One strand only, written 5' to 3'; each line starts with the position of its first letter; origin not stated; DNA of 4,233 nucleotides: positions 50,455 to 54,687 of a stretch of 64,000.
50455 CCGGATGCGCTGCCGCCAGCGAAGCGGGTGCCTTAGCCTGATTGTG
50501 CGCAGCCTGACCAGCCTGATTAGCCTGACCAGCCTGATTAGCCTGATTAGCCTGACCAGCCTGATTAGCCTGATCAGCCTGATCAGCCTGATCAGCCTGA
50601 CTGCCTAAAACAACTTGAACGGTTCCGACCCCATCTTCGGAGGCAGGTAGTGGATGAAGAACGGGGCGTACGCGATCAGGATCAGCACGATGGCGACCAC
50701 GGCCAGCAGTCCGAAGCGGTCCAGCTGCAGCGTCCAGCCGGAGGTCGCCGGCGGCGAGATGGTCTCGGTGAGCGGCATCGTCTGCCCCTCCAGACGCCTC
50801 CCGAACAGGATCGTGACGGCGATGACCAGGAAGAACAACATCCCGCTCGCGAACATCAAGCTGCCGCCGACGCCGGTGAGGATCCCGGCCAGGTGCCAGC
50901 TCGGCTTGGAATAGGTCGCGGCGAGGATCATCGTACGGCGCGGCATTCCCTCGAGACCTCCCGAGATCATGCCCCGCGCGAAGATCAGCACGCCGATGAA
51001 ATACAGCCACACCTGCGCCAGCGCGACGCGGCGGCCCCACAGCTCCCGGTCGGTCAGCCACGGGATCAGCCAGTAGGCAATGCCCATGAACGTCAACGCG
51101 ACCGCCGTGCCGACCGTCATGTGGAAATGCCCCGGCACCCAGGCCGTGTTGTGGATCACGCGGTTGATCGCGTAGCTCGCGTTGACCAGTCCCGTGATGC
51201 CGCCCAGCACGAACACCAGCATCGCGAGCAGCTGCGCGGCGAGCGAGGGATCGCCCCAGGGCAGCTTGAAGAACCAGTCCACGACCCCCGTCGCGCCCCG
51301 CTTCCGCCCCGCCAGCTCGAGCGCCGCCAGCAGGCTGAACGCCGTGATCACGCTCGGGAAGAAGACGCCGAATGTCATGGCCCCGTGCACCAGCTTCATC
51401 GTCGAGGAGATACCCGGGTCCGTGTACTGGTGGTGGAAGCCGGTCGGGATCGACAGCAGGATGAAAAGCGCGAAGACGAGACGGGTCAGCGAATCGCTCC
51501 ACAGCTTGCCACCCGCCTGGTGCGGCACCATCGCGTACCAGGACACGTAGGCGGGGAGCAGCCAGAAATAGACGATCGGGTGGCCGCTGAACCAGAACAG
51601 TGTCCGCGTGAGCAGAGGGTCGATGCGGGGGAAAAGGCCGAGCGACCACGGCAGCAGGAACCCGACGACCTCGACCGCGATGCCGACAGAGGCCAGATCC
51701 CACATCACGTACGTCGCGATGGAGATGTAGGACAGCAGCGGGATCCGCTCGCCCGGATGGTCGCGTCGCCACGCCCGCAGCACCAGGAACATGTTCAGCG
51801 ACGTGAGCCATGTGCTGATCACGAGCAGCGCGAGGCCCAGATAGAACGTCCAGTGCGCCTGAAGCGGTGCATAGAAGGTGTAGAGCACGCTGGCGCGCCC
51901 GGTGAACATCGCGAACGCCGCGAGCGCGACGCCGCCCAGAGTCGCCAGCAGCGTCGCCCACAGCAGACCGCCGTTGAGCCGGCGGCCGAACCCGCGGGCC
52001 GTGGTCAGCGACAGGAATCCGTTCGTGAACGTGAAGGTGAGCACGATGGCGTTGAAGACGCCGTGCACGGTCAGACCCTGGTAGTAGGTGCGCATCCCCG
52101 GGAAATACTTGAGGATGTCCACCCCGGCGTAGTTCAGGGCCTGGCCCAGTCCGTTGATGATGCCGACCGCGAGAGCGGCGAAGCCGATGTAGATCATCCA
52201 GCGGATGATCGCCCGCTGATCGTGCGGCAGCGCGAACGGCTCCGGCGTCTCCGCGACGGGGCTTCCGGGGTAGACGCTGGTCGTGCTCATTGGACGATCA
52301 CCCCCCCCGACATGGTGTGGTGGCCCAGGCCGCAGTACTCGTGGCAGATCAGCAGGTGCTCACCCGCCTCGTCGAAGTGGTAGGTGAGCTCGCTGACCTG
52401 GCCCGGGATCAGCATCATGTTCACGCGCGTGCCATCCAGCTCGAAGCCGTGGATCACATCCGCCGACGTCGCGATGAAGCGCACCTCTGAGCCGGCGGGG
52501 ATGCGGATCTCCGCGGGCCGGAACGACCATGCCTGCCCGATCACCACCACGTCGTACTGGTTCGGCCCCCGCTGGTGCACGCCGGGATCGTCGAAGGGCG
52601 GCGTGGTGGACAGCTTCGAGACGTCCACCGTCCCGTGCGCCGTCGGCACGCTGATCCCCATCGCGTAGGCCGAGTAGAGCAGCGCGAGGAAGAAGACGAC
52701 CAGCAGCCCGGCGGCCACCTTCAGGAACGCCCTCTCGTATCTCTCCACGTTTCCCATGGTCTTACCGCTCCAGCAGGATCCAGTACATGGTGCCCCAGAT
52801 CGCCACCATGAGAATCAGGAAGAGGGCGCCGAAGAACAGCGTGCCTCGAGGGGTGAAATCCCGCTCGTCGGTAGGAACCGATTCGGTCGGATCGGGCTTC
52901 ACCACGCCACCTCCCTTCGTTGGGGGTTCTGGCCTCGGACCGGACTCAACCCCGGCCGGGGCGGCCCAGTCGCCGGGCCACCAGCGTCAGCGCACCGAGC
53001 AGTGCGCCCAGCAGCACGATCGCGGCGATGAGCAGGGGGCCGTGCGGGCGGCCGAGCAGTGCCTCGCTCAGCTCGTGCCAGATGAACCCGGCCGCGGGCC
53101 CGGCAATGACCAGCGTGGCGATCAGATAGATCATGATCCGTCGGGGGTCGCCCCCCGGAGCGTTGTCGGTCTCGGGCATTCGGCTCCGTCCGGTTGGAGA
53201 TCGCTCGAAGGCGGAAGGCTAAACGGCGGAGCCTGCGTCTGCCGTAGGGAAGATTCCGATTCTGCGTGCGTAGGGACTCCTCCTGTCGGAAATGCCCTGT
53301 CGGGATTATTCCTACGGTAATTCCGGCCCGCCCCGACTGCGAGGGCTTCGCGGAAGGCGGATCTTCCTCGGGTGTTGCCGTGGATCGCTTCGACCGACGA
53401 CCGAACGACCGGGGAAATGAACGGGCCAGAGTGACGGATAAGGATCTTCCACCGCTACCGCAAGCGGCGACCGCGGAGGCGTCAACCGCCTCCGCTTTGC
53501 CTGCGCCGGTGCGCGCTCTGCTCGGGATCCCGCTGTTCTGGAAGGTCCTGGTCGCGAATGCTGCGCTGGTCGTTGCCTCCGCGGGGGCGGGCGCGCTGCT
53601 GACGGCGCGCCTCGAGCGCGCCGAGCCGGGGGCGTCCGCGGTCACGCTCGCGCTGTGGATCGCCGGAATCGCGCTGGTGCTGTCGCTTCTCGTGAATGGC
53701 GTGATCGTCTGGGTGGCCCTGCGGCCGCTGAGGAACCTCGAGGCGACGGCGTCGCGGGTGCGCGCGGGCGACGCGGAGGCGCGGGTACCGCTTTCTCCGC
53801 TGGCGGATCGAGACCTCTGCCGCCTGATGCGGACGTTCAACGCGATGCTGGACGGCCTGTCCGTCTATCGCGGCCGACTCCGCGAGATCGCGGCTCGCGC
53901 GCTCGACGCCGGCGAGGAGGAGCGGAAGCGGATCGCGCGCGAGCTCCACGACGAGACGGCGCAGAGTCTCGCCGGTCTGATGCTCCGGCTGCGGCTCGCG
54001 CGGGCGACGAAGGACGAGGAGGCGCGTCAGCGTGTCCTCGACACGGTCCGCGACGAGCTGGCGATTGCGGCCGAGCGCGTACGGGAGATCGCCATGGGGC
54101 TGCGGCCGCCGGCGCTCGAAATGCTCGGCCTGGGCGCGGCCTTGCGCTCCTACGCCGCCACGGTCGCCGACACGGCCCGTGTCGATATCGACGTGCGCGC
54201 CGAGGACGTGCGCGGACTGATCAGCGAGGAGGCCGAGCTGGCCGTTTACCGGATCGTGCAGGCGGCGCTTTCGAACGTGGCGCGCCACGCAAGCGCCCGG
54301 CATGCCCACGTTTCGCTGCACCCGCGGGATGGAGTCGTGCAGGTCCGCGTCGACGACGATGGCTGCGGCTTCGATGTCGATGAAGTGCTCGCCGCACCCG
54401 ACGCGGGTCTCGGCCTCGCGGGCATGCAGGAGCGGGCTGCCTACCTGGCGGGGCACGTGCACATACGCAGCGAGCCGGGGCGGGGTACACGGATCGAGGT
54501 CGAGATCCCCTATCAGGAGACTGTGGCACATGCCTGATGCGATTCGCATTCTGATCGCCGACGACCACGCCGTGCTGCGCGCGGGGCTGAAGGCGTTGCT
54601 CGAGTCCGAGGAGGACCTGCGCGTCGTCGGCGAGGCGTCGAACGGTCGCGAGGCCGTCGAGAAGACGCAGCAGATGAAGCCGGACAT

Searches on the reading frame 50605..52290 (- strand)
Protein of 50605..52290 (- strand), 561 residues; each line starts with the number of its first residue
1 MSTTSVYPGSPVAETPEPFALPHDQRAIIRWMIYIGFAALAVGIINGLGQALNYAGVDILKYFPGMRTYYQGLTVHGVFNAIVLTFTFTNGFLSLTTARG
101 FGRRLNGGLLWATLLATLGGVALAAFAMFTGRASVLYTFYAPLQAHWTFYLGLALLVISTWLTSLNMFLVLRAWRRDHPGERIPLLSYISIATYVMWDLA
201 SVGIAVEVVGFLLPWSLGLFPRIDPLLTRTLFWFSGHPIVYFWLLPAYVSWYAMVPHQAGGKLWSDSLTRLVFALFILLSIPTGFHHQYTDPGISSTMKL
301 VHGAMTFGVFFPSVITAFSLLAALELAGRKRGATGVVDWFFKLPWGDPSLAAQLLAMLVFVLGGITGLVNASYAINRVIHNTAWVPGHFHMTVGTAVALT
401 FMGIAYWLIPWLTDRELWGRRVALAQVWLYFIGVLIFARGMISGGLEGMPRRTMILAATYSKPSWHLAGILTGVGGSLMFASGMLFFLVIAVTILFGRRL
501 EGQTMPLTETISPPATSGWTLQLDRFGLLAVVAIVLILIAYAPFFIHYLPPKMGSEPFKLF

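Call 80: search_protein_families(library=pfam, proteins=[window:50605-52290:-], max_evalue=0.00001)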
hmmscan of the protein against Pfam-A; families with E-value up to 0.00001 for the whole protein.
window:50605-52290:- (561 aa): 1 family
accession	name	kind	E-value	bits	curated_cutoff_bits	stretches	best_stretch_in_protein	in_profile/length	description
PF00115.25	COX1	-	3e-83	280.5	34.8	1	28-476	2-434/436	Cytochrome C and Quinol oxidase polypeptide I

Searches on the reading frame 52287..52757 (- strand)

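Call 80: search_protein_families(library=pfam, proteins=[window:52287-52757:-], max_evalue=0.00001)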
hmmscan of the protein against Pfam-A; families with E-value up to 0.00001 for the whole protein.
window:52287-52757:- (156 aa): 1 family
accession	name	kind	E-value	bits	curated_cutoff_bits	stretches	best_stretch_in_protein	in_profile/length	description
PF00116.26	COX2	-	1.7e-08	34.8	22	1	84-150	48-114/120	Cytochrome C oxidase subunit II, periplasmic domain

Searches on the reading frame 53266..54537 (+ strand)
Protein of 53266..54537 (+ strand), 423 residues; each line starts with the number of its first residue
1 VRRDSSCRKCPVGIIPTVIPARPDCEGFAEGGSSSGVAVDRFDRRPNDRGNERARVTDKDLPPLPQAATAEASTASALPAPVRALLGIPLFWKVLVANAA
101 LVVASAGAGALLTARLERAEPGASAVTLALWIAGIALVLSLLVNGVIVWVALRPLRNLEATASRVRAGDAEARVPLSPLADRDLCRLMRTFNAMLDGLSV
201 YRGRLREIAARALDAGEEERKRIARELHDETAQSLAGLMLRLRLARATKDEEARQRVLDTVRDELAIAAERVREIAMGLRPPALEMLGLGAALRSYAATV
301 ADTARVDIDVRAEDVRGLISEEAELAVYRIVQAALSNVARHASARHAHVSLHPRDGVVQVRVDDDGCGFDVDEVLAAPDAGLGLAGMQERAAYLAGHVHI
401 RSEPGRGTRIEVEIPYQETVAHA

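Call 80: search_protein_families(library=pfam, proteins=[window:53266-54537:+], max_evalue=0.00001)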
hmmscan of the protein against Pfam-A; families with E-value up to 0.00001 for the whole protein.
window:53266-54537:+ (423 aa): 3 families
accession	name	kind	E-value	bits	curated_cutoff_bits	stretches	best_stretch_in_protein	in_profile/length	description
PF02518.31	HATPase_c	-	2.1e-15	57.6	26.4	1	324-417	3-110/111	Histidine kinase-, DNA gyrase B-, and HSP90-like ATPase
PF07730.19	HisKA_3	-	9.7e-14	52.1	24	1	219-284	1-68/68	Histidine kinase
PF00672.30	HAMP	-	1.9e-06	28.5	25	1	147-198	2-51/53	HAMP domain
